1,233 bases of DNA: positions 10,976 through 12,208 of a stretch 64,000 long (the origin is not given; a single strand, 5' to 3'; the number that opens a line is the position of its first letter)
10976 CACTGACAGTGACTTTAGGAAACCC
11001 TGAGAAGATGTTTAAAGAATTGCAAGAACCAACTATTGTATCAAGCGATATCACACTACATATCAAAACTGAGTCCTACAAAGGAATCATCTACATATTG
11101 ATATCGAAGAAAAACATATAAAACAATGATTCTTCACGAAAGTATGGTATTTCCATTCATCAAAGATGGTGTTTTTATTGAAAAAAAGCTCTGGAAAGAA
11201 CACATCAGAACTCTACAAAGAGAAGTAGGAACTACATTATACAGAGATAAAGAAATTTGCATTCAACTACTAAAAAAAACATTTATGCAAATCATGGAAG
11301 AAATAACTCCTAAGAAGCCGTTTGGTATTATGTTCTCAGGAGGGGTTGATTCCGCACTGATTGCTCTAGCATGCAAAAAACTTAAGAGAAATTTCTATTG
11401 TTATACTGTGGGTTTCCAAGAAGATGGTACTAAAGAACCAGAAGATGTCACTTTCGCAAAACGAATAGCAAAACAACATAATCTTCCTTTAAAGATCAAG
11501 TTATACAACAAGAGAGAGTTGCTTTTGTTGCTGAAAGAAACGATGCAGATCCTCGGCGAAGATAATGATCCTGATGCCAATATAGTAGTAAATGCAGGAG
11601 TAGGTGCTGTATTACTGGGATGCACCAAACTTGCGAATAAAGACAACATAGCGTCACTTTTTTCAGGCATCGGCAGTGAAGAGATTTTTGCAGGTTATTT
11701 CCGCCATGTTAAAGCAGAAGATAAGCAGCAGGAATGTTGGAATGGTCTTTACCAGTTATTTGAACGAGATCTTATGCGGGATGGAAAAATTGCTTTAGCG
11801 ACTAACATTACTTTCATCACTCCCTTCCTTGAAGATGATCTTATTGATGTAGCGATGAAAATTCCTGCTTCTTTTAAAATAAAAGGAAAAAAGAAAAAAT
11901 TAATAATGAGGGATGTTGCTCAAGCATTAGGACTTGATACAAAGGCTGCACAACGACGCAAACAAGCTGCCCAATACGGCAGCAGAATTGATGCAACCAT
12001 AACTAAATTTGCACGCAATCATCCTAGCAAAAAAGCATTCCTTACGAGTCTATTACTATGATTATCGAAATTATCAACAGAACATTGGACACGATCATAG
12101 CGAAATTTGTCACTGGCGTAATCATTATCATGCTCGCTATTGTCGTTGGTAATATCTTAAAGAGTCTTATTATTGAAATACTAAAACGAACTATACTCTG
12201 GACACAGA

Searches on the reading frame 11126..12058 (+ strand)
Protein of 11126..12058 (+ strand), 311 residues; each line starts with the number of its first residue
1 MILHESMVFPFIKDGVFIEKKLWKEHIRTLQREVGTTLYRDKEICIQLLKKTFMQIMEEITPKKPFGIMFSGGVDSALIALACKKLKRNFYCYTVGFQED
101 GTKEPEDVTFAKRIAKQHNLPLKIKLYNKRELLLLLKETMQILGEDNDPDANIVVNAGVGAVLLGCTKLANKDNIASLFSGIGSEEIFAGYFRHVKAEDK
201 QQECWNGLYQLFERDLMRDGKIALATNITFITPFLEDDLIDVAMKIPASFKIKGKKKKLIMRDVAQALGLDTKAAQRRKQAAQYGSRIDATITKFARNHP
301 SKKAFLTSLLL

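Call 54: search_protein_families(library=pfam, proteins=[window:11126-12058:+], max_evalue=0.001)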
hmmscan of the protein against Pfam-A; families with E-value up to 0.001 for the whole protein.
window:11126-12058:+ (311 aa): 2 families
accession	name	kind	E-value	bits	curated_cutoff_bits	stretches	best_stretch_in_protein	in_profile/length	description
PF00733.27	Asn_synthase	-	2.1e-31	110.3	21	2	64-199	18-143/354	Asparagine synthase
PF06508.19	QueC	-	0.00095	19.2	22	0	68-186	4-124/210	Queuosine biosynthesis protein QueC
